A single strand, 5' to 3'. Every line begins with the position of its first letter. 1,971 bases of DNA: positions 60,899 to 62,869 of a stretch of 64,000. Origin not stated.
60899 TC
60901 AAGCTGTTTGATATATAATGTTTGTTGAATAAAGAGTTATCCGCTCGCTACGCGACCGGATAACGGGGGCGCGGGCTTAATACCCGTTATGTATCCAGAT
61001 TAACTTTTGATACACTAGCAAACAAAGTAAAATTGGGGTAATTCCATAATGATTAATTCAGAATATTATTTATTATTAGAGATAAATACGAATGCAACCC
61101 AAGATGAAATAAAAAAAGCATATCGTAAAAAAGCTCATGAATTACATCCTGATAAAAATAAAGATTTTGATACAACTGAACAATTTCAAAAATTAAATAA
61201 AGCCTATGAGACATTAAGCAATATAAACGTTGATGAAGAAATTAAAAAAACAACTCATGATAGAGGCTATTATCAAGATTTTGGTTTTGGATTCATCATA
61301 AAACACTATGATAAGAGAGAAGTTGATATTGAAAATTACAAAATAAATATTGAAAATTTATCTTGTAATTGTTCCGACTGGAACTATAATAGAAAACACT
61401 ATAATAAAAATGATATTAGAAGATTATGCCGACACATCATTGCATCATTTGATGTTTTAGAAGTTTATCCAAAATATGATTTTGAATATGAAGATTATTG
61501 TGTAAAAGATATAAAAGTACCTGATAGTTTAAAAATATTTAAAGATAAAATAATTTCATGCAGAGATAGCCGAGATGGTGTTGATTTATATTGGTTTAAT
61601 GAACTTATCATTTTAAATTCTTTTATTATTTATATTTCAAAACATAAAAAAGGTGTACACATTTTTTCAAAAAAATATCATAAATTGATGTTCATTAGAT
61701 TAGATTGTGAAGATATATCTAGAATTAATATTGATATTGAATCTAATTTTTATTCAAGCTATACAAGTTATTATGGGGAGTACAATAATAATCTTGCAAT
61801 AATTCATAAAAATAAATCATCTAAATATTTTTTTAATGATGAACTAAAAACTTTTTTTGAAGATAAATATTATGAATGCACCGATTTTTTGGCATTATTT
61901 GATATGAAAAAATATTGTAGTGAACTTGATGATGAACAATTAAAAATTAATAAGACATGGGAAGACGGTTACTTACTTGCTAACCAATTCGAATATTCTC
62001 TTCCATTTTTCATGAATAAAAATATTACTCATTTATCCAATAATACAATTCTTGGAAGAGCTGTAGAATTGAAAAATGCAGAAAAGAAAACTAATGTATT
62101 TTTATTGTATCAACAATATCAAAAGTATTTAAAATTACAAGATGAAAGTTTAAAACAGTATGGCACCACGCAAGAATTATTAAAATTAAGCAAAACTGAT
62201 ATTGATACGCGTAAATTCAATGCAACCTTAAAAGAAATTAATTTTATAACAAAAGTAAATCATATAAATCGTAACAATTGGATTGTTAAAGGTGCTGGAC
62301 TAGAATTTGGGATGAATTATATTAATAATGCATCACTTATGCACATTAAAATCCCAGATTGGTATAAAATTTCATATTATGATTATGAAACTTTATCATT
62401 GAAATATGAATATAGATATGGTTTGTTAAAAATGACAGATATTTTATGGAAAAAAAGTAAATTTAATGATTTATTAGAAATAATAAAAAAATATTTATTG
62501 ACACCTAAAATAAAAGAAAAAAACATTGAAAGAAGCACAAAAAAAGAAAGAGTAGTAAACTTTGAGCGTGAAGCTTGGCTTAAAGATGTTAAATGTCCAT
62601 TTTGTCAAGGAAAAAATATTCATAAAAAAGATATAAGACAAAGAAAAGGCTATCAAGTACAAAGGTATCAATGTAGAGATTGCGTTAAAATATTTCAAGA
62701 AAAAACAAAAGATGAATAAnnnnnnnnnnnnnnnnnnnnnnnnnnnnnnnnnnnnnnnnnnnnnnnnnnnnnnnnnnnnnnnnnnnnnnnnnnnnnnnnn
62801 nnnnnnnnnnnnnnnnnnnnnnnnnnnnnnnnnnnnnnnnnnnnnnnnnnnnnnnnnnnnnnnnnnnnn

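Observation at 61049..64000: Unassigned AT-rich cassette of three overlapping genes: J-domain/SWIM/zinc-ribbon protein, multi-zinc-ribbon protein and RhuM-like protein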

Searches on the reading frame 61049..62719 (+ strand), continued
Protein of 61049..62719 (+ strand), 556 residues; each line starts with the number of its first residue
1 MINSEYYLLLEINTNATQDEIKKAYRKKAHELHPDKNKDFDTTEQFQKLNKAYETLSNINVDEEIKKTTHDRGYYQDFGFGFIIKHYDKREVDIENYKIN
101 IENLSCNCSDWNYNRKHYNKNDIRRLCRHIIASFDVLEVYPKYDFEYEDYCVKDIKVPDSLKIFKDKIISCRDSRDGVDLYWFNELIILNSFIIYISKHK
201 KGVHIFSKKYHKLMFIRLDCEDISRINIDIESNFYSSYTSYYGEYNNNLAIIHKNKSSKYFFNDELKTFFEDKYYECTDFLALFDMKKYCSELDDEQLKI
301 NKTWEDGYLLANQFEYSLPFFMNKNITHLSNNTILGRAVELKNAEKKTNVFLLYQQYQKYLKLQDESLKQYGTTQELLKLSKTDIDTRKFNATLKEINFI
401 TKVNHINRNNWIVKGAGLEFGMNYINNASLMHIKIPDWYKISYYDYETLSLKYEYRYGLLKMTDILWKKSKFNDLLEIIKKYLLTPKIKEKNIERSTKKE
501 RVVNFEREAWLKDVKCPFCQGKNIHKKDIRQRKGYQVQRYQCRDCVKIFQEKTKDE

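Call 71: find_homologous_proteins(query=A2, max_evalue=1e-10)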
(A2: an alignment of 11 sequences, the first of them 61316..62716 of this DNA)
Query A2 (11 sequences) (467 aa, profile of the alignment): 23 proteins with E <= 1e-10 among 8000 candidates.
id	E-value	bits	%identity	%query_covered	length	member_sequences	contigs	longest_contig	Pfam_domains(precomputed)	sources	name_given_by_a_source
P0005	2.9e-170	585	46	99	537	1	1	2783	PF00226.37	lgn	-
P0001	2.5e-163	563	91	100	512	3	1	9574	PF00226.37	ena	-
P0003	3.1e-154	533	71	85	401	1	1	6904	-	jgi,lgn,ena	-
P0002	4.4e-152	525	70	86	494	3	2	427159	PF00226.37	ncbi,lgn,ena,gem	-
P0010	2.9e-148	513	28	99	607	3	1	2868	PF00226.37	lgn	-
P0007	5.7e-148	512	35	99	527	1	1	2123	PF00226.37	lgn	-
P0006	2.3e-146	507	47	84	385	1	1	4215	-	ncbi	-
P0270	6.4e-142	492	28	99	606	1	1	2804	PF00226.37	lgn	-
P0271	3.0e-140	486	36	26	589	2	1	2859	PF00226.37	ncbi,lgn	-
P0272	6.0e-140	485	33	41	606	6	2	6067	PF00226.37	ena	-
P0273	1.7e-139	484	30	41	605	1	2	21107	PF00226.37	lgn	-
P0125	4.8e-138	479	29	99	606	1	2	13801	PF00226.37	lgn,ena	-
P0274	1.2e-136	475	28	99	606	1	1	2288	PF00226.37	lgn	-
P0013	1.4e-133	465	37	26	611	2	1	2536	PF00226.37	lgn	-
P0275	1.3e-128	448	28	99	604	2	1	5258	PF00226.37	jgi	-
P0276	1.2e-126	442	36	99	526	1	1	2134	PF00226.37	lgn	-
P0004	4.8e-108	380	59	76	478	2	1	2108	PF00226.37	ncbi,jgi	-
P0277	2.5e-76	276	42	43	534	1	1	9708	-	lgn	-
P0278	2.3e-75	273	31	87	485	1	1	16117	PF00226.37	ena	-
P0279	3.8e-65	239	33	24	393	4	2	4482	PF00226.37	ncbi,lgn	-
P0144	1.1e-57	214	38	40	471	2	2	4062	PF00226.37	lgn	-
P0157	3.8e-37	147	72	23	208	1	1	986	PF00226.37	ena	-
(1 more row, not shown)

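Call 72: find_encoding_contigs(protein=P0273, flank=7000, max_places=2)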
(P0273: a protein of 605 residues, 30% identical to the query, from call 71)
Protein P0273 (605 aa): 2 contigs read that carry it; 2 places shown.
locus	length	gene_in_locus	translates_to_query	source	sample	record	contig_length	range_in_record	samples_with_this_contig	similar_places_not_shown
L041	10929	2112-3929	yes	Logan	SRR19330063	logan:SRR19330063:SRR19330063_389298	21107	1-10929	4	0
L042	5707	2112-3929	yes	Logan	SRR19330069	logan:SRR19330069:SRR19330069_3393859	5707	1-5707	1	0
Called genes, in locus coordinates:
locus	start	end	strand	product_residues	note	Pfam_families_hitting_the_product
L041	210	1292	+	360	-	PF10544:T5orf172, PF13455:MUG113, PF13181:TPR_8 (faint)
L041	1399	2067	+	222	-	-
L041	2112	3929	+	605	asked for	PF00226:DnaJ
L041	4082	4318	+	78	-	-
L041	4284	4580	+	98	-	PF06769:YoeB_toxin (weak), PF05016:ParE_toxin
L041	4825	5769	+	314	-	PF01368:DHH, PF02272:DHHA1 (weak)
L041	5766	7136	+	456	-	PF01551:Peptidase_M23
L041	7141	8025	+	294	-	PF03331:LpxC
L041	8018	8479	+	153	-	-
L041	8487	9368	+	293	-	PF00288:GHMP_kinases_N, PF08544:GHMP_kinases_C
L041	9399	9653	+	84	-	PF04296:YlxR (weak)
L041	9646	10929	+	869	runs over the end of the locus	PF04760:IF2_N, PF04760:IF2_N, PF00009:GTP_EFTU, PF01926:MMR_HSR1, PF02421:FeoB_N (weak), PF09439:SRPRB (weak), PF22042:EF-G_D2, PF11987:IF-2, +4 more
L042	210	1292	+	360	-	PF10544:T5orf172, PF13455:MUG113, PF13181:TPR_8 (faint)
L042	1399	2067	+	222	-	-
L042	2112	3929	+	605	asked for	PF00226:DnaJ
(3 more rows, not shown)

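Call 73: find_encoding_contigs(protein=P0125, flank=7000, max_places=2)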
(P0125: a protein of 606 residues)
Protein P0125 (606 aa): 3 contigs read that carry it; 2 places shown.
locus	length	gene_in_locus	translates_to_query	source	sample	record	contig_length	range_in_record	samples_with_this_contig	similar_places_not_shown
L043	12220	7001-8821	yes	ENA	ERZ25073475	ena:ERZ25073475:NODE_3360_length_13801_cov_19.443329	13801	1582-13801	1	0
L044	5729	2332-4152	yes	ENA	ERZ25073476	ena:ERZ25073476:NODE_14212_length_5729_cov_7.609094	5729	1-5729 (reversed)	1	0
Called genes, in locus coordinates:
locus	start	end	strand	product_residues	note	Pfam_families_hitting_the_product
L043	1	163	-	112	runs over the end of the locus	-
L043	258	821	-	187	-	-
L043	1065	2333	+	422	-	PF00275:EPSP_synthase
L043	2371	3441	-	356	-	PF01142:TruD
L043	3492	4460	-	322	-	PF13495:Phage_int_SAM_4, PF00589:Phage_integrase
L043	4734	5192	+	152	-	-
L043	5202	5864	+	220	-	-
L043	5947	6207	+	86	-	-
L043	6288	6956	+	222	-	-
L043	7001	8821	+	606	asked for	PF00226:DnaJ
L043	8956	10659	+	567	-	-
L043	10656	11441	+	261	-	PF04231:Endonuclease_1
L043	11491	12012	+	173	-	-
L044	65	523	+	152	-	-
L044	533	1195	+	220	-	-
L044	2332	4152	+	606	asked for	PF00226:DnaJ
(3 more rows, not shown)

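Call 74: find_encoding_contigs(protein=P0278, flank=7000, max_places=2)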
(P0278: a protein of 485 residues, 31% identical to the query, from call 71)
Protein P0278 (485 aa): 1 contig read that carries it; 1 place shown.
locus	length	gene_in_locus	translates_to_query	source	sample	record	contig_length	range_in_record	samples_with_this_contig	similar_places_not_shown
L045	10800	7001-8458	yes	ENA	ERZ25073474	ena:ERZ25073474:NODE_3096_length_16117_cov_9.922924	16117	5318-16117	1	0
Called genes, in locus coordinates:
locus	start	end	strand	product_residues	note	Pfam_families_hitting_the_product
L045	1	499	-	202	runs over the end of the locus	PF00196:GerE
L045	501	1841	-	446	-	PF25919:BSH_CusB (faint), PF25917:BSH_RND (faint), PF25984:BSH_YknX (weak), PF25994:HH_AprE, PF26002:Beta-barrel_AprE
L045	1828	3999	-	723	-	PF00664:ABC_membrane, PF00005:ABC_tran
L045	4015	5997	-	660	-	PF02321:OEP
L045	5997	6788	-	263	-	PF02412:TSP_3 (faint), PF00691:OmpA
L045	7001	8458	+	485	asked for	PF00226:DnaJ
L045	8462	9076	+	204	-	PF00691:OmpA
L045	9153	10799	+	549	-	?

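Call 75: find_encoding_contigs(protein=P0277, flank=7000, max_places=2)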
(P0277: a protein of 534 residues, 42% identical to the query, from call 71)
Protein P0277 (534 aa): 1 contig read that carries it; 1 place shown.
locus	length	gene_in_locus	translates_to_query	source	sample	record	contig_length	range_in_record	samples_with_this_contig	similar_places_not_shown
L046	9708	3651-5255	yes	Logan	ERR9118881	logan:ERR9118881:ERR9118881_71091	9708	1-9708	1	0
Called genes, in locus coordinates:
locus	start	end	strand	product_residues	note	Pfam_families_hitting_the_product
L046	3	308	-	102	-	?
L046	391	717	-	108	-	PF02152:FolB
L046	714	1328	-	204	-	PF02660:G3P_acyltransf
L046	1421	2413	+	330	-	PF02445:NadA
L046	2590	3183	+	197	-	PF13676:TIR_2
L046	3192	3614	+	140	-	-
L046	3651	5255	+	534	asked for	-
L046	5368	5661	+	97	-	PF01909:NTP_transf_2, PF18765:Polbeta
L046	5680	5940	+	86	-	PF13711:DUF4160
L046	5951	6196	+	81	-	PF10387:DUF2442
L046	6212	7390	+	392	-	-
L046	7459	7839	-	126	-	PF01934:HepT-like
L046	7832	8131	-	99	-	PF01909:NTP_transf_2, PF18765:Polbeta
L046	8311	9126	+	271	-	PF02749:QRPTase_N, PF01729:QRPTase_C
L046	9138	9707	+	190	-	?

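Call 83: search_protein_families(library=ncbifam, proteins=[L007:6707-7669:-, L043:3492-4460:-, L032:3550-4788:+], max_evalue=0.00001)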
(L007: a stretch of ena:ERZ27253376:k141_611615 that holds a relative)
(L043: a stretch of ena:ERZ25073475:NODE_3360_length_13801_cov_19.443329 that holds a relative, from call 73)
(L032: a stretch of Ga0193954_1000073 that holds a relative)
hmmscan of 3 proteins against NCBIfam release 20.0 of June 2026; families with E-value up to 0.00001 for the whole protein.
L007:6707-7669:- (320 aa): 12 families
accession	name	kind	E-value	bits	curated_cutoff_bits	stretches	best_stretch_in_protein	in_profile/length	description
TIGR02249.1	integrase_gron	subfamily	6.7e-123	410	265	1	5-319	1-313/315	integron integrase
NF011946.0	PRK15417.1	equivalog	3.7e-87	292.6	435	1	4-319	15-328/337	integron integrase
NF040815.2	recomb_XerA_Arch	equivalog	1.6e-46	159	220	2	238-309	187-258/263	site-specific tyrosine recombinase/integron integrase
TIGR02225.1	recomb_XerD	equivalog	4.6e-40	137.8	329.6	2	244-308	213-277/290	site-specific tyrosine recombinase XerD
TIGR02224.1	recomb_XerC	equivalog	2.9e-38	131.9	335.15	2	243-308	215-280/295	tyrosine recombinase XerC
NF001399.0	PRK00283.1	subfamily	3.9e-34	118.3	279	1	41-308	47-286/300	tyrosine recombinase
NF002331.0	PRK01287.1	subfamily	7.7e-26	90.9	371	2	244-306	250-313/365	site-specific tyrosine recombinase XerC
NF003462.0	PRK05084.1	equivalog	4.7e-17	61.7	267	1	259-312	298-351/360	tyrosine recombinase XerS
NF007370.0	PRK09870.1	subfamily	3.5e-10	39.9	221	0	256-305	130-179/200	tyrosine-type DNA invertase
NF040693.1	recomb_GmtY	equivalog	1.6e-09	37.6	340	1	248-305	375-432/441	gamma-mobile-trio recombinase GmtY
NF007371.0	PRK09871.1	subfamily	2.9e-08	33.5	222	0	247-305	116-174/198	tyrosine-type DNA invertase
NF002685.0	PRK02436.1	equivalog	4.6e-07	29.9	178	1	12-190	8-178/245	site-specific tyrosine recombinase XerD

L043:3492-4460:- (322 aa): 12 families
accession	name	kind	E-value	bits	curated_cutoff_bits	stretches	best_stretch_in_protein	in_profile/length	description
TIGR02249.1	integrase_gron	subfamily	4e-123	410.8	265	1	7-321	1-313/315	integron integrase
NF011946.0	PRK15417.1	equivalog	1.6e-86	290.6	435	1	6-321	15-328/337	integron integrase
NF040815.2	recomb_XerA_Arch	equivalog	1.6e-46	159.1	220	2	240-311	187-258/263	site-specific tyrosine recombinase/integron integrase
TIGR02225.1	recomb_XerD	equivalog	8.5e-40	136.9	329.6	2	242-311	209-278/290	site-specific tyrosine recombinase XerD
TIGR02224.1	recomb_XerC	equivalog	2.3e-39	135.6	335.15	2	243-310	213-280/295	tyrosine recombinase XerC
NF001399.0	PRK00283.1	subfamily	1.9e-35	122.6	279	1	39-311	43-287/300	tyrosine recombinase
NF002331.0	PRK01287.1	subfamily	6.7e-28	97.7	371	2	249-309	253-314/365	site-specific tyrosine recombinase XerC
NF003462.0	PRK05084.1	equivalog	2.3e-14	52.9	267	1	263-315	300-352/360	tyrosine recombinase XerS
NF007370.0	PRK09870.1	subfamily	4.4e-12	46.1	221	1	252-309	124-181/200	tyrosine-type DNA invertase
NF007371.0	PRK09871.1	subfamily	1.5e-09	37.7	222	1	249-309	116-176/198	tyrosine-type DNA invertase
NF040693.1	recomb_GmtY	equivalog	3e-09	36.6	340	1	249-307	374-432/441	gamma-mobile-trio recombinase GmtY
NF002685.0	PRK02436.1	equivalog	1.7e-06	28.1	178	0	61-185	57-172/245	site-specific tyrosine recombinase XerD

L032:3550-4788:+ (412 aa): 2 families
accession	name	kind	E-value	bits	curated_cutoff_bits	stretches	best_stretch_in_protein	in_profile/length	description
NF007246.0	PRK09692.1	domain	1.9e-50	171.7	434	1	6-407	7-393/413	integrase domain-containing protein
NF040815.2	recomb_XerA_Arch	equivalog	7e-07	29.1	220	1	117-354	12-224/263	site-specific tyrosine recombinase/integron integrase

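Call 97: search_solved_structures(query=L001:12427-13437:+, max_evalue=1)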
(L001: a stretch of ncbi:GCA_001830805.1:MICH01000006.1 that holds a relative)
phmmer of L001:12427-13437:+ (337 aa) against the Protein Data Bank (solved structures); distinct sequences matched with E-value up to 1: 2.
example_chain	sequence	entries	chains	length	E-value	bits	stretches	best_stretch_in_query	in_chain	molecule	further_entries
8bke_AAA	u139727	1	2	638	0.31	13.6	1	110-211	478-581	Uncharacterized protein 57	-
3op1_A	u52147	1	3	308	0.8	12.3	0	140-191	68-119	Macrolide-efflux protein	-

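Call 98: search_protein_families(library=pfam, proteins=[L001:12427-13437:+, L041:1399-2064:+, L043:8956-10656:+, L046:3192-3611:+, L046:3651-5252:+, L045:7001-8455:+, L024:2390-2878:+, L027:4991-6775:+, L032:12491-12955:+, L001:13493-15589:-], max_evalue=0.01)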
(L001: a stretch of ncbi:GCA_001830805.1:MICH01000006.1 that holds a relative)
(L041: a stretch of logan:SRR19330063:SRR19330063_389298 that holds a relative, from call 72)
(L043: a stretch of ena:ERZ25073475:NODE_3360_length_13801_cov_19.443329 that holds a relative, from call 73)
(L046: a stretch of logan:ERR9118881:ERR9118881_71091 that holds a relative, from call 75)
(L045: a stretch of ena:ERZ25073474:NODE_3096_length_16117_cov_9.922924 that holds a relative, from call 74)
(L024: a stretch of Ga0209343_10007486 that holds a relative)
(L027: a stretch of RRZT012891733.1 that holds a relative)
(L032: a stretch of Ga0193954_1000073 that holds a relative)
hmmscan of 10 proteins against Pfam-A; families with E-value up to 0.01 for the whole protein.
L001:12427-13437:+ (337 aa): 1 family
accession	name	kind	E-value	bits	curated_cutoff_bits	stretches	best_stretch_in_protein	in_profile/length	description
PF13310.11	Virulence_RhuM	-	7.7e-107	356.7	33.7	1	70-321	1-250/252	Virulence protein RhuM family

L041:1399-2064:+ (222 aa): 2 families
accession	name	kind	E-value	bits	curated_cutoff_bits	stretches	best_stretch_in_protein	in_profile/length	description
PF09351.15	DUF1993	-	0.0011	19.5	23.4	0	99-190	17-104/161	Domain of unknown function (DUF1993)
PF18709.6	DLP_helical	-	0.0013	18.6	25.5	0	92-187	97-198/340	Dynamin-like helical domain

L043:8956-10656:+ (567 aa): 0 families

L046:3192-3611:+ (140 aa): 1 family
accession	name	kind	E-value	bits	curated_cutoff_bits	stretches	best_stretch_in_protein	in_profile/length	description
PF18739.6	HEPN_Apea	-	0.00039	21.3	24.4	1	39-113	42-119/136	Apea-like HEPN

L046:3651-5252:+ (534 aa): 1 family
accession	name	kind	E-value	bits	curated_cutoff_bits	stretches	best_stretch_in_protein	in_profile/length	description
PF12760.12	Zn_ribbon_IS1595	-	0.0092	16.4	25.4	0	488-525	15-45/46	Transposase zinc-ribbon domain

L045:7001-8455:+ (485 aa): 1 family
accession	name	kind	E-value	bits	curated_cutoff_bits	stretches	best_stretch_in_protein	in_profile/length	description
PF00226.36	DnaJ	-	4.4e-15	56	27.8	1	10-61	1-53/63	DnaJ domain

L024:2390-2878:+ (163 aa): 0 families

L027:4991-6775:+ (595 aa): 1 family
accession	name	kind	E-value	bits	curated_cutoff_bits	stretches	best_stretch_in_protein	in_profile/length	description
PF12760.12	Zn_ribbon_IS1595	-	0.0051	17.2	25.4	0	544-584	10-43/46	Transposase zinc-ribbon domain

L032:12491-12955:+ (155 aa): 2 families
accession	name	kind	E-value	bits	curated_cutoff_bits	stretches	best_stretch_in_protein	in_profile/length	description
PF00226.36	DnaJ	-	1.4e-05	25.6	27.8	1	17-51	14-52/63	DnaJ domain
PF20448.3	DUF6705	-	0.0099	16.1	24.4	0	56-117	41-102/188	Family of unknown function (DUF6705)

L001:13493-15589:- (698 aa): 8 families
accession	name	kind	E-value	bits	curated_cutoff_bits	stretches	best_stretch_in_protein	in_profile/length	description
PF00580.27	UvrD-helicase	-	4.5e-54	184.4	23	1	6-264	1-271/271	UvrD/REP helicase N-terminal domain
PF13361.12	UvrD_C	-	1.9e-52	179.2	25.6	1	270-653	2-349/350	UvrD-like helicase C-terminal domain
PF13245.12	AAA_19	-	8.8e-22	78.2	25.1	1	15-248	8-133/134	AAA domain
PF13538.12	UvrD_C_2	-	4.5e-09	36.5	27.4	1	593-649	4-51/52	UvrD-like helicase C-terminal domain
PF01443.25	Viral_helicase1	-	2.3e-05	24.8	21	0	583-647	169-224/228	Viral superfamily 1 RNA helicase core domain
PF13086.12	AAA_11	-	2.3e-05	24.7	27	1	6-73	2-75/257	AAA domain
PF13604.12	AAA_30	-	0.00038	20.7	27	1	6-69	2-66/191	AAA domain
PF04851.21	ResIII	-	0.0083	16.5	22.5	0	17-109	22-110/164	Type III restriction enzyme, res subunit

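Call 101: search_dna_similar(query=window:61316-62716:+, collection=phages, mode=protein, max_evalue=0.001, max_rows=10)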
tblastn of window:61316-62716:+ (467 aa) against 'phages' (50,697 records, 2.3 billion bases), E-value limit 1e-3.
No match.

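Call 102: search_dna_similar(query=window:61316-62716:+, collection=plasmids, mode=protein, max_evalue=0.001, max_rows=10)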
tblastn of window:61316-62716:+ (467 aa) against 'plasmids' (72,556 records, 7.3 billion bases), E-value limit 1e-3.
No match.

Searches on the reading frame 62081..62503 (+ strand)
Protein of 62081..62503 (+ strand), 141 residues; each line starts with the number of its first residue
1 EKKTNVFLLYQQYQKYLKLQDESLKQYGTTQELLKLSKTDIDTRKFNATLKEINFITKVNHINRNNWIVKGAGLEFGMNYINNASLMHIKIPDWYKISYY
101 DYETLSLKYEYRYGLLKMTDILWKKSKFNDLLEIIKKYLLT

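Call 56: search_protein_families(library=pfam, alignment_id=A7, max_evalue=1)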
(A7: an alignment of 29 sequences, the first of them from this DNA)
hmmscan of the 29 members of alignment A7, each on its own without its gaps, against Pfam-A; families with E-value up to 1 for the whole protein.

A. member 1, seq(141 aa): 0 families

B. families by the number of members that match (of 29 scanned): 19 families
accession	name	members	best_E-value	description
PF16282.11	SANT_DAMP1_like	1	0.0082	SANT/Myb-like domain of DAMP1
PF05043.19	Mga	1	0.0084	Mga helix-turn-helix domain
PF02055.22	Glyco_hydro_30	1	0.0094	Glycosyl hydrolase family 30 TIM-barrel domain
PF09201.16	SRX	1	0.0098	SRX, signal recognition particle receptor alpha subunit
PF18510.6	NUC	1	0.022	Nuclease domain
PF25021.1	TEN_NHL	1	0.026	Teneurin NHL domain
PF17017.11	zf-C2H2_aberr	1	0.029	Aberrant zinc-finger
PF03689.21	Nepo_coat_N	1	0.032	Nepovirus coat protein, N-terminal domain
PF22528.1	PRMT_C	1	0.053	Arginine methyltransferase oligomerization subdomain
PF04760.21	IF2_N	1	0.054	Translation initiation factor IF-2, N-terminal region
PF03123.20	CAT_RBD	1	0.071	CAT RNA binding domain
PF12506.13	DUF3713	1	0.073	Protein of unknown function (DUF3713)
PF18101.7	Pan3_PK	1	0.074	Pan3 Pseudokinase domain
PF24622.1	TMP_4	1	0.08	Tape measure protein domain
PF07141.16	Phage_term_sma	1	0.11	Putative bacteriophage terminase small subunit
PF03374.19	ANT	1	0.14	Phage antirepressor protein KilAC domain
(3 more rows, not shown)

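Call 57: search_solved_structures(query=A7, max_evalue=10)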
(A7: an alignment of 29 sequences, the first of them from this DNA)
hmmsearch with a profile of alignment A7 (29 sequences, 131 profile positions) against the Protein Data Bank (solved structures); distinct sequences matched with E-value up to 10: 3.
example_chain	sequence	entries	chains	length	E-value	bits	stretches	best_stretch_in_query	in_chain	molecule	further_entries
9grx_2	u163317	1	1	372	0.81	12.8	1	67-122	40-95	Photosynthetic NDH subunit of subcomplex B 2, chloroplastic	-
8pk6_A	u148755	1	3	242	1.4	12.1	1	85-126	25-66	Integrator complex subunit 13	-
3euk_L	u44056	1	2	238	2.1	11.5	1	39-68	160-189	Chromosome partition protein mukE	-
